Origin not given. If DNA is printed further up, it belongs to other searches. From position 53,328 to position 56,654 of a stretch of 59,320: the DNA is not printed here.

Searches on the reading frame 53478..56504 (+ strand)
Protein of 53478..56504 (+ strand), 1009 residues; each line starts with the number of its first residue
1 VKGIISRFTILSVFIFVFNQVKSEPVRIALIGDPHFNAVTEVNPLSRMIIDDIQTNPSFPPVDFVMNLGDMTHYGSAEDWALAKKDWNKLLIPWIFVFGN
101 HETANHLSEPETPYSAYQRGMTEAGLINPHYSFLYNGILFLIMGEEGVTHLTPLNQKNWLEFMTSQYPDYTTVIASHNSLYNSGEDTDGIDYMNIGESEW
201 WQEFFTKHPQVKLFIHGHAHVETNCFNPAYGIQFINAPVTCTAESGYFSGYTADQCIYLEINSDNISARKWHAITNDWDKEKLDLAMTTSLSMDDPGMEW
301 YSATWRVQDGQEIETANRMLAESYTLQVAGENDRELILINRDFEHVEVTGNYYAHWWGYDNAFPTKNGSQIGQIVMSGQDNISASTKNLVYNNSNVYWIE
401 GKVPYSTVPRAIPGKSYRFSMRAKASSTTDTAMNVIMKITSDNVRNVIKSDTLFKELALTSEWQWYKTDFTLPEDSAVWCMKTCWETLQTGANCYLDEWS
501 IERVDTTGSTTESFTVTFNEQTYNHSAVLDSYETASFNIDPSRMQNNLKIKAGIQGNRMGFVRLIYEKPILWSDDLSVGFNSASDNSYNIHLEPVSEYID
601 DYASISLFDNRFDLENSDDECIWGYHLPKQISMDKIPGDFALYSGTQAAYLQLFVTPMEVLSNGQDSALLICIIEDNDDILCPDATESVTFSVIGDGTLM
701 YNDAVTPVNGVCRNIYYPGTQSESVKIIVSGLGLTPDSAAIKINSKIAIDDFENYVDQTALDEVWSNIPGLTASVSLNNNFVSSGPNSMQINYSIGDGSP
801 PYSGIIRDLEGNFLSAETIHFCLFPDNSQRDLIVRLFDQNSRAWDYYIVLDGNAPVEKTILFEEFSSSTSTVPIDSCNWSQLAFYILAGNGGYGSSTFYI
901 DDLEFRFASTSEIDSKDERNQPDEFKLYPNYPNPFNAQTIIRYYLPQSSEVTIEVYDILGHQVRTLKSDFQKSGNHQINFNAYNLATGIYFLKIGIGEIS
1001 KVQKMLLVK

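Call 45: search_protein_families(library=pfam, proteins=[window:53478-56504:+], max_evalue=0.001)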
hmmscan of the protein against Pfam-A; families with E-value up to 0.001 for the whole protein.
window:53478-56504:+ (1009 aa): 4 families
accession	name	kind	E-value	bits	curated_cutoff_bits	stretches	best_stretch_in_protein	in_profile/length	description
PF00149.33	Metallophos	-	1.4e-15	58.6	21.5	1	27-221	2-190/191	Calcineurin-like phosphoesterase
PF18962.6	Por_Secre_tail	-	9.5e-13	48.7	27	1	931-1005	2-73/75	Secretion system C-terminal sorting domain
PF18565.7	Glyco_hydro2_C5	-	0.00016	21.9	32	1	655-703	5-53/103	Glycoside hydrolase family 2 C-terminal domain 5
PF02018.23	CBM_4_9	-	0.00045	21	25.9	0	339-475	5-121/136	Carbohydrate binding domain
